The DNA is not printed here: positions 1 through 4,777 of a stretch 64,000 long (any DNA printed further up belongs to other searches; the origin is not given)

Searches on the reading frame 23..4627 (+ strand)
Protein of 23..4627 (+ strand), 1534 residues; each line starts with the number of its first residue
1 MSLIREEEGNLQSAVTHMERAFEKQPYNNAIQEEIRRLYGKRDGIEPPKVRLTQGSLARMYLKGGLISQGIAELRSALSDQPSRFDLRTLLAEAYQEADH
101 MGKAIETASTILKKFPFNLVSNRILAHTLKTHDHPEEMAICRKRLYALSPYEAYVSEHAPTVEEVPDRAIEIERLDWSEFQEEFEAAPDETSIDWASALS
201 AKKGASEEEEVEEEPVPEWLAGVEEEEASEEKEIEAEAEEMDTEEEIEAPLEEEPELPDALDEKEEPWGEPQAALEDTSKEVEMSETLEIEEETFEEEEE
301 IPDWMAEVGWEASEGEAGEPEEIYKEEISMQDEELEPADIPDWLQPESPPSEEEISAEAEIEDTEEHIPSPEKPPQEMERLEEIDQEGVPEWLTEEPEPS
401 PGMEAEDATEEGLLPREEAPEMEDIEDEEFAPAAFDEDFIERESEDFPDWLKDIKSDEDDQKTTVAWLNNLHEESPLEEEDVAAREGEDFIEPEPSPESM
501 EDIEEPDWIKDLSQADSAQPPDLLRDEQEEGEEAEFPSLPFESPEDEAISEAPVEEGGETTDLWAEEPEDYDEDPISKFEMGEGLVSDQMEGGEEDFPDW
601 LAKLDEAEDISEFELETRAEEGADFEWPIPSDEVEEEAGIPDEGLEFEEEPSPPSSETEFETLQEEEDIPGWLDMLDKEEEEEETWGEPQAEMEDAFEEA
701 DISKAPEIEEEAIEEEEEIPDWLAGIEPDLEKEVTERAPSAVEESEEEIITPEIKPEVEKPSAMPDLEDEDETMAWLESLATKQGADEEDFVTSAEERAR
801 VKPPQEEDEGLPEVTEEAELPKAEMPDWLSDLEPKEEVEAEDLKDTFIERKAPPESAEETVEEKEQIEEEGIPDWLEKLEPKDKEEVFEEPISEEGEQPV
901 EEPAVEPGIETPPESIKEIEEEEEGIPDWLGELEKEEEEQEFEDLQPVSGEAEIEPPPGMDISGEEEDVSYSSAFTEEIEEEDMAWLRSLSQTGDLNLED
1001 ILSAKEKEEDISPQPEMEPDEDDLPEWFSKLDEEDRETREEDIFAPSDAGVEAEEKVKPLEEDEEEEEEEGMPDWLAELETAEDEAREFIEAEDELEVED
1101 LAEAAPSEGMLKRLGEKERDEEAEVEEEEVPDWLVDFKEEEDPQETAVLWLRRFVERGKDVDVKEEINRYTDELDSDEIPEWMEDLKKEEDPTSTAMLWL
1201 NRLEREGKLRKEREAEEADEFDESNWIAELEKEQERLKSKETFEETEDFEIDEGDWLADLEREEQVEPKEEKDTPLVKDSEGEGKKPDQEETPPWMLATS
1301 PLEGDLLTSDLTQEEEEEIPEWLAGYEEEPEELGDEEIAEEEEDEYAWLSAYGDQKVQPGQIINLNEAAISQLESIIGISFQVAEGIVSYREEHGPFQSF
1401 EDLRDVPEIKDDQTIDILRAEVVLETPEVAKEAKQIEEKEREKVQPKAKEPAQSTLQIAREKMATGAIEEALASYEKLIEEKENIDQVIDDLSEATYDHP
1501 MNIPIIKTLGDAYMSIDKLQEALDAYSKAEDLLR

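Call 98: search_protein_families(library=pfam, proteins=[window:23-4627:+], max_evalue=0.00001)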
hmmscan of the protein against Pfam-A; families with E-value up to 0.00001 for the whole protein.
window:23-4627:+ (1534 aa): 3 families
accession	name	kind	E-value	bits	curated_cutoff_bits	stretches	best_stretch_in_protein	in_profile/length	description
PF12836.13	HHH_3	-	1e-13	51.6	27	1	1361-1412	4-55/65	Helix-hairpin-helix motif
PF14559.12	TPR_19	-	1.9e-06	28.5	25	0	69-116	9-56/68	Tetratricopeptide repeat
PF13428.12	TPR_14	-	2.6e-06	28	23.5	0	57-94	7-44/44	Tetratricopeptide repeat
